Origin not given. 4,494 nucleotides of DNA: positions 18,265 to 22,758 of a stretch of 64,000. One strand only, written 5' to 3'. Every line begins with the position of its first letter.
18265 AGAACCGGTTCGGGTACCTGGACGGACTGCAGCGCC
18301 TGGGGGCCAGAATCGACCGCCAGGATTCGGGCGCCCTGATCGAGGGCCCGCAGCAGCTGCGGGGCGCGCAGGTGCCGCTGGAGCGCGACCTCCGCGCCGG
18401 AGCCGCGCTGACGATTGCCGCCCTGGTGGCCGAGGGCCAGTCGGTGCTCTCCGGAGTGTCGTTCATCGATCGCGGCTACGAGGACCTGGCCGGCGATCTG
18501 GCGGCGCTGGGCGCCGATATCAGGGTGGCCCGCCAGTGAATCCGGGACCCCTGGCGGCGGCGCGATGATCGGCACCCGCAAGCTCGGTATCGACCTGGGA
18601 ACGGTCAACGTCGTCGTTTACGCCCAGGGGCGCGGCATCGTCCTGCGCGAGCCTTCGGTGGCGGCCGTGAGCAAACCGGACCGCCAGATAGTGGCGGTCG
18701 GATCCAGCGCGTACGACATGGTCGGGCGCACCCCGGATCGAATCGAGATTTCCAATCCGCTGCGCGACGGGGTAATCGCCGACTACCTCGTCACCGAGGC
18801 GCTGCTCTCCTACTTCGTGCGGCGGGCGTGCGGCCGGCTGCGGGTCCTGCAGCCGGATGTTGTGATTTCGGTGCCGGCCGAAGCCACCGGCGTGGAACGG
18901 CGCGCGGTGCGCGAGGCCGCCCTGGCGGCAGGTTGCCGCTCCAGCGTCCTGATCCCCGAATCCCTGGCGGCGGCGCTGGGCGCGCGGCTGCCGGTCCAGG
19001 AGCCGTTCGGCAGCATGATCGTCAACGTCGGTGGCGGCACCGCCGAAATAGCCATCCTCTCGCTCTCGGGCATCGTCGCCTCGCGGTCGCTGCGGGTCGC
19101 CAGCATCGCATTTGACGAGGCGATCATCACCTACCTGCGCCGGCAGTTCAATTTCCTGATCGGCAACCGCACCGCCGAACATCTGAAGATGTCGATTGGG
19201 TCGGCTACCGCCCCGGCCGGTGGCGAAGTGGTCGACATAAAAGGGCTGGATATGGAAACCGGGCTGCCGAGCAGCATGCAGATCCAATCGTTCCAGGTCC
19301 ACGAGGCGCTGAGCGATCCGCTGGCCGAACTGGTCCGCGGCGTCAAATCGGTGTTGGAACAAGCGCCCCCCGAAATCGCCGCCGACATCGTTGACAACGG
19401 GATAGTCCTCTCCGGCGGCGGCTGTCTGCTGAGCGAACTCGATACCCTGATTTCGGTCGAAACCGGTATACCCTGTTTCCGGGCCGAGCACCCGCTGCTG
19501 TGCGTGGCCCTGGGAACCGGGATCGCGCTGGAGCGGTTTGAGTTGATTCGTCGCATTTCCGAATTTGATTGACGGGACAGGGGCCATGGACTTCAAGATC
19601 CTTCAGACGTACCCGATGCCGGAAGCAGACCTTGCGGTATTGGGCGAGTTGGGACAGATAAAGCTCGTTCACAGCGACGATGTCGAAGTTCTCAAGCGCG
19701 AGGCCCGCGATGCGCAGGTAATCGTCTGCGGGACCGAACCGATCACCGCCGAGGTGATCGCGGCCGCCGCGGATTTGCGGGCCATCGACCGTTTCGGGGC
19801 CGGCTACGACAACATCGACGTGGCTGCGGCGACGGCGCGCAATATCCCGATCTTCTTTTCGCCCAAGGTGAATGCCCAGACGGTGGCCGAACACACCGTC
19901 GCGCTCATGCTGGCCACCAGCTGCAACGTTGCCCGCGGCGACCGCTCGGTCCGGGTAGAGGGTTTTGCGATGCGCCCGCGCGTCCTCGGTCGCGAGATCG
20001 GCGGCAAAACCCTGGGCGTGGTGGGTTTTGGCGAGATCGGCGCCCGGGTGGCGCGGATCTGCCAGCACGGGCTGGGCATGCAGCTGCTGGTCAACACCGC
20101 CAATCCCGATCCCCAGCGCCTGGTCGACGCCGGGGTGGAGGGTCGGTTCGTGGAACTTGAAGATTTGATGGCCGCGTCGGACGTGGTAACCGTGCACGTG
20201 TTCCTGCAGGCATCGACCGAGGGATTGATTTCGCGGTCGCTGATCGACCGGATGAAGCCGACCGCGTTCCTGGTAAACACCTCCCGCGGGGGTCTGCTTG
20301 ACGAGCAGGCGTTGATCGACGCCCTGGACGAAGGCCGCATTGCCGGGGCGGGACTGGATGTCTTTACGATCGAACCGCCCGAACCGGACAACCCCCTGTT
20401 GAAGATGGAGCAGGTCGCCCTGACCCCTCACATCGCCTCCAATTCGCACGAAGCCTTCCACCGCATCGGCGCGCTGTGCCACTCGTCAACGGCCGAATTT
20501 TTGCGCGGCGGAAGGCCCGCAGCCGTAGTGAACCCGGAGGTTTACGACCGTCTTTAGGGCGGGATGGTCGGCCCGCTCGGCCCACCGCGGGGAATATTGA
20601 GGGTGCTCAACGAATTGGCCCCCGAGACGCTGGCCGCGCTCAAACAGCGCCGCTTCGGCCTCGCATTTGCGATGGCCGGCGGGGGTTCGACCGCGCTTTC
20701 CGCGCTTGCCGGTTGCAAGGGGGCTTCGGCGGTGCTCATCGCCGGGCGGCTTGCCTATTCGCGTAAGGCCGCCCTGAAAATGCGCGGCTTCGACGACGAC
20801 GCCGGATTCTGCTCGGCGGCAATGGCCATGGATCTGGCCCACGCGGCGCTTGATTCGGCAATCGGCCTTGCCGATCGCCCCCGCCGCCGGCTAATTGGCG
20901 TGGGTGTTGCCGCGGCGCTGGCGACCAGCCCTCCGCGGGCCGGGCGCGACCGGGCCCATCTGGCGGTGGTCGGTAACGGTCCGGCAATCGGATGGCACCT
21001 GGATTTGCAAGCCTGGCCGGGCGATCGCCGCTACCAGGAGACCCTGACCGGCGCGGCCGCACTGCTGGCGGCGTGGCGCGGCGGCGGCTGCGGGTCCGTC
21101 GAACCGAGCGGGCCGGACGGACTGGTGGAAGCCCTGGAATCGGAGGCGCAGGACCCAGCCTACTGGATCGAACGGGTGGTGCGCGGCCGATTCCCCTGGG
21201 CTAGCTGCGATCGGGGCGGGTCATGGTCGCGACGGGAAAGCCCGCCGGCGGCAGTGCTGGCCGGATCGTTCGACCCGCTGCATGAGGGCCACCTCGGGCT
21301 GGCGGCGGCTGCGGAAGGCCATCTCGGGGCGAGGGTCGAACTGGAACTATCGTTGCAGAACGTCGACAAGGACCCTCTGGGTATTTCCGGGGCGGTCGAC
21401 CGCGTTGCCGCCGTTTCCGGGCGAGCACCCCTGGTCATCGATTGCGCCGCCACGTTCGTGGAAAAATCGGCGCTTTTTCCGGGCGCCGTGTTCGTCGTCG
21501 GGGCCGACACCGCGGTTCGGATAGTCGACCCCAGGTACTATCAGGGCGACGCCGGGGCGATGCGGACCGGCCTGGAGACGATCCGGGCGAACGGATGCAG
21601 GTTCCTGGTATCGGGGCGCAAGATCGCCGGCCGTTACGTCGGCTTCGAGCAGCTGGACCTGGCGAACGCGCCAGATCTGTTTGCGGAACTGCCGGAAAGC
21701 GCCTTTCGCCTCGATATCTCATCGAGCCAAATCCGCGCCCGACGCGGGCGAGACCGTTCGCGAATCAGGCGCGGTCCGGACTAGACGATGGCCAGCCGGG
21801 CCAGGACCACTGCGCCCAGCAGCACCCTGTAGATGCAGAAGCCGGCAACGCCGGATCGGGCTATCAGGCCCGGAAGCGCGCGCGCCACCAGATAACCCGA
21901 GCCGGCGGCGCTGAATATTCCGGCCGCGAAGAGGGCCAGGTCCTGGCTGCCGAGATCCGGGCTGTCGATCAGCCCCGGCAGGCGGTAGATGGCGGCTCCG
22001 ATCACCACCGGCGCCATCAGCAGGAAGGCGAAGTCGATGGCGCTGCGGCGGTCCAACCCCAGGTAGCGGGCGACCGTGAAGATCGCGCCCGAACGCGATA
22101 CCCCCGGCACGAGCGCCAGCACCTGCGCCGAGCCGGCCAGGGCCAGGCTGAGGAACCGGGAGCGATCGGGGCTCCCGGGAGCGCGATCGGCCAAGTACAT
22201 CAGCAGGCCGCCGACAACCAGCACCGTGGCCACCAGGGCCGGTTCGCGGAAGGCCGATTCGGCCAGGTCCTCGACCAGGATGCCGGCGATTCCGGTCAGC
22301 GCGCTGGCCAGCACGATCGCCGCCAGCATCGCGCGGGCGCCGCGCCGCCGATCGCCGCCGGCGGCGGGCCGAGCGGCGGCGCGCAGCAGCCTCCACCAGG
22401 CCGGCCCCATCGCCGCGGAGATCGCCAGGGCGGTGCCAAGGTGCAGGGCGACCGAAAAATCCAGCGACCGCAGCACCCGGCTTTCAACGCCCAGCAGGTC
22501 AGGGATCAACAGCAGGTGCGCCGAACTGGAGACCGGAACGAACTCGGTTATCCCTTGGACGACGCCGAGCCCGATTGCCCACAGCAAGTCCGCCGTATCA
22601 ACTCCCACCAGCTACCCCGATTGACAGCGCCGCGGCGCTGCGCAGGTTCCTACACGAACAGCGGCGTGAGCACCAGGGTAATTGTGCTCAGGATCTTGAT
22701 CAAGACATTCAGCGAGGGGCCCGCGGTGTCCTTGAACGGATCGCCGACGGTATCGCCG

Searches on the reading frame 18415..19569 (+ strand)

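Call 79: search_protein_families(library=ncbifam, proteins=[window:18415-19569:+], max_evalue=0.00001)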
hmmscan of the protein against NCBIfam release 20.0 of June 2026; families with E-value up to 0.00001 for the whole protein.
window:18415-19569:+ (385 aa): 14 families
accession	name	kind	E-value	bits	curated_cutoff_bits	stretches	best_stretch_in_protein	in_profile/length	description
NF010539.0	PRK13927.1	subfamily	2.4e-127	424.5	293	1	54-380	6-334/339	rod shape-determining protein MreB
TIGR00904.1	mreB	subfamily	2.2e-122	408.3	365.75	1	55-379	3-333/334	MreB/Mrl family cell shape determining protein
NF010540.1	PRK13929.1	exception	4.5e-106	354.7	515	1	51-378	1-330/334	rod-share determining protein MreBH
NF011660.0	PRK15080.1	equivalog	4.4e-14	52.3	182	1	110-223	58-166/277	ethanolamine utilization protein EutJ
NF053558.1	BeeR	equivalog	3.4e-12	46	530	1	110-346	65-304/349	BeeR family actin-like protein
NF040964.1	MamK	subfamily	4.3e-12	45.7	400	1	57-347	3-290/335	MamK family actin-like protein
TIGR01174.1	ftsA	equivalog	2.2e-09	36.9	175.85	1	170-351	168-339/371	cell division protein FtsA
TIGR02350.1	prok_dnaK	equivalog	3.2e-09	35.7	822.55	1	145-246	129-236/596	molecular chaperone DnaK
NF003520.0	PRK05183.1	subfamily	1.4e-08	33.7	620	1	117-336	121-343/621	Fe-S protein assembly chaperone HscA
TIGR02529.1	EutJ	subfamily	3.4e-08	33.3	152.1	0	110-216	25-126/239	ethanolamine utilization protein EutJ family protein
NF009947.0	PRK13411.1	equivalog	3.8e-08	31.8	1002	0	148-246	135-239/662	molecular chaperone DnaK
TIGR01991.1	HscA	equivalog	7.8e-08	31.2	708.55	1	117-218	101-202/600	Fe-S protein assembly chaperone HscA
NF001413.0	PRK00290.1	equivalog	1.5e-07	30.1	648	0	148-245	135-236/625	molecular chaperone DnaK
NF009946.0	PRK13410.1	equivalog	2.7e-07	29.2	1019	1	134-245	123-239/669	molecular chaperone DnaK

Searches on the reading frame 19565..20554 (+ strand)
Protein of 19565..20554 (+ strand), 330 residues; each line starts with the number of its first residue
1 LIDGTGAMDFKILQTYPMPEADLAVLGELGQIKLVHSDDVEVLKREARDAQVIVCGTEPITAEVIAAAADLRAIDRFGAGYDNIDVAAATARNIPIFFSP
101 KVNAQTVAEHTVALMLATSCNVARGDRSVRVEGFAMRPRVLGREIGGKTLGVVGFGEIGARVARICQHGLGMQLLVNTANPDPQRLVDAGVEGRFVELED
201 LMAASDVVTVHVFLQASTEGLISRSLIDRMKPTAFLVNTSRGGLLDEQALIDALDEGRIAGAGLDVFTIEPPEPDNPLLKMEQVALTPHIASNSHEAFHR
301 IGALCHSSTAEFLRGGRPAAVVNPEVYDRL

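Call 79: search_protein_families(library=ncbifam, proteins=[window:19565-20554:+], max_evalue=0.00001)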
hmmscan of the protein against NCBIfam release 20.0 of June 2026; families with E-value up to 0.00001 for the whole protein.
window:19565-20554:+ (330 aa): 21 families
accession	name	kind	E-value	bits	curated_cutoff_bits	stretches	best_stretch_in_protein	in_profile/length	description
TIGR01327.1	PGDH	equivalog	9e-70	235.9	454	1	44-323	35-311/525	phosphoglycerate dehydrogenase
NF009714.1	PRK13243.1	equivalog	2.7e-66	224.2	455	1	40-326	36-326/332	glyoxylate reductase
NF005069.0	PRK06487.1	equivalog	2.7e-58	197.5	448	1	33-322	32-319/320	2-hydroxyacid dehydrogenase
NF011938.0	PRK15409.1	equivalog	7e-53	179.7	492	1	30-327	26-323/324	glyoxylate/hydroxypyruvate reductase GhrB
NF008759.0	PRK11790.1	equivalog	8.6e-50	169.6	404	1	39-325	44-330/410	phosphoglycerate dehydrogenase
NF006263.0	PRK08410.1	equivalog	6.8e-45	153.8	389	1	11-313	4-307/311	D-2-hydroxyacid dehydrogenase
NF005387.0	PRK06932.1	equivalog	1.2e-43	149.3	492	1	38-301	34-298/314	2-hydroxyacid dehydrogenase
NF005750.0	PRK07574.1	equivalog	7e-40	137.3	329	1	34-303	72-347/386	NAD-dependent formate dehydrogenase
NF041369.1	Dhydh_Halo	equivalog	7.2e-37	127.2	400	1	69-310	54-292/305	D-2-hydroxyacid dehydrogenase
NF001309.0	PRK00257.1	equivalog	2.9e-33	115.4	434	1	24-314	14-279/379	4-phosphoerythronate dehydrogenase PdxB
NF000492.1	vanH_gen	exception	2e-32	112.5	540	1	69-268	65-253/312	D-lactate dehydrogenase VanH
NF006374.0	PRK08605.1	subfamily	4.9e-29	101.4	356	1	70-317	69-326/332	D-lactate dehydrogenase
NF000371.1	vanH_Agroup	exception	2.8e-27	95.8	700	1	62-268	61-258/322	VanH-A/VanH-Pt family D-lactate dehydrogenase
NF000128.1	vanH-Sc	exception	1.8e-26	93.1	650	1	70-268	86-273/337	D-lactate dehydrogenase VanH-Sc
NF005027.0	PRK06436.1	equivalog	3.7e-25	88.7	261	1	71-328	50-294/303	2-hydroxyacid dehydrogenase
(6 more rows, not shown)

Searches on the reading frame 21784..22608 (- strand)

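Call 79: search_protein_families(library=ncbifam, proteins=[window:21784-22608:-], max_evalue=0.00001)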
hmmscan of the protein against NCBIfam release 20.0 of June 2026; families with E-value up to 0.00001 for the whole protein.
window:21784-22608:- (275 aa): 12 families
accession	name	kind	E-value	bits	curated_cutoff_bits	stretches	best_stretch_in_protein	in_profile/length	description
NF001393.0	PRK00281.2-4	equivalog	2.5e-49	168.1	284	1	8-271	3-263/266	undecaprenyl-diphosphate phosphatase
NF001390.0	PRK00281.1-4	equivalog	3.4e-46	157.9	260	1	6-271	4-265/272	undecaprenyl-diphosphate phosphatase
NF001389.0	PRK00281.1-2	equivalog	3.9e-46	157.6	262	1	4-272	2-264/272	undecaprenyl-diphosphate phosphatase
TIGR00753.1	undec_PP_bacA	equivalog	1.8e-44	152.4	217.5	1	11-265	1-255/255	undecaprenyl-diphosphatase UppP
NF001392.0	PRK00281.2-1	equivalog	4.9e-38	131.2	308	1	8-273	7-273/280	undecaprenyl-diphosphate phosphatase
NF001394.0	PRK00281.2-5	equivalog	1.1e-36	126.7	311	1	8-273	8-276/281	undecaprenyl-diphosphate phosphatase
NF001388.0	PRK00281.1-1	equivalog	9.8e-36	123.7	362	1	4-269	3-269/273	undecaprenyl-diphosphate phosphatase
NF001397.0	PRK00281.3-4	equivalog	5.7e-32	111.4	363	1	9-269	4-275/281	undecaprenyl-diphosphate phosphatase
NF001391.0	PRK00281.1-5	equivalog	4.9e-31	108.1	293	1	6-272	4-273/279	undecaprenyl-diphosphate phosphatase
NF001395.0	PRK00281.3-1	equivalog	4.3e-26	92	394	2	156-274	189-305/306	undecaprenyl-diphosphate phosphatase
NF001396.0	PRK00281.3-3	equivalog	4.3e-21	76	382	1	7-215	3-209/264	undecaprenyl-diphosphate phosphatase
NF001398.0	PRK00281.3-5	equivalog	1.4e-16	61.1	354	1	8-207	4-206/278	undecaprenyl-diphosphate phosphatase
